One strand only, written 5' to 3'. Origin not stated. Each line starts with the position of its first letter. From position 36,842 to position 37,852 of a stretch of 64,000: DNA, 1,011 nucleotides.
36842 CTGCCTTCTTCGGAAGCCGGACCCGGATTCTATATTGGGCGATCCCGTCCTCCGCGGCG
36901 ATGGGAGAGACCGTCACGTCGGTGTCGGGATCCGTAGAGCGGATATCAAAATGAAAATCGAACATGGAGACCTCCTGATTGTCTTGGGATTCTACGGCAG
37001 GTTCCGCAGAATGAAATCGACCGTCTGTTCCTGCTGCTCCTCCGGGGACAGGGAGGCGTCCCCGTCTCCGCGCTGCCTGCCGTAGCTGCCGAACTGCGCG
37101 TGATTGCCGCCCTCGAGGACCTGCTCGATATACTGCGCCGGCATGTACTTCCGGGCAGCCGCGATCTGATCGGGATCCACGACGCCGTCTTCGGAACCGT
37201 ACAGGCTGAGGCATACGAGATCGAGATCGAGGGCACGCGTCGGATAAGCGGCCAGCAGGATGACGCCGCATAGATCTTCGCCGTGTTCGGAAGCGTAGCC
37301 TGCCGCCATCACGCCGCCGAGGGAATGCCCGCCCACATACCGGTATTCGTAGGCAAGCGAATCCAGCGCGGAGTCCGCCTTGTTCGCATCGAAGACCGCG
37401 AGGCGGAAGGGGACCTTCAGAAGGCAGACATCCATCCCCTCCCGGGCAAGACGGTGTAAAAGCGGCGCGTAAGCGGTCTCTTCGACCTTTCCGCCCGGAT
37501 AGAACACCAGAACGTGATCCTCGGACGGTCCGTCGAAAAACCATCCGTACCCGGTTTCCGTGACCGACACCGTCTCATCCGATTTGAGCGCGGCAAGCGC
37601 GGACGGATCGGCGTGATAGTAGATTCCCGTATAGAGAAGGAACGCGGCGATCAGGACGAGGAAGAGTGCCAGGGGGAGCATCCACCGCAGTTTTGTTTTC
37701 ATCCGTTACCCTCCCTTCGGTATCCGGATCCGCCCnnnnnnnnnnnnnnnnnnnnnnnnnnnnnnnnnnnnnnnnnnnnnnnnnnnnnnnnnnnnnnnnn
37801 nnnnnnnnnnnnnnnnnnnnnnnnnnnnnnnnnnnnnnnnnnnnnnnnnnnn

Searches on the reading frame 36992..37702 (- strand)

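Call 84: search_protein_families(library=pfam, proteins=[window:36992-37702:-], max_evalue=0.001)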
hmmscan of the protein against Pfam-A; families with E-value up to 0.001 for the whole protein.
window:36992-37702:- (236 aa): 3 families
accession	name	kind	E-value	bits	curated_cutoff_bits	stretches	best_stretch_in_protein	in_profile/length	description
PF12695.13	Abhydrolase_5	-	6.3e-49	166.3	27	1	65-225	2-164/164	Alpha/beta hydrolase family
PF12146.15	Hydrolase_4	-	8.5e-08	32.2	27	1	120-152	77-109/239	Serine aminopeptidase, S33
PF00561.26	Abhydrolase_1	-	0.00024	21.3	25.8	0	113-155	63-104/245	alpha/beta hydrolase fold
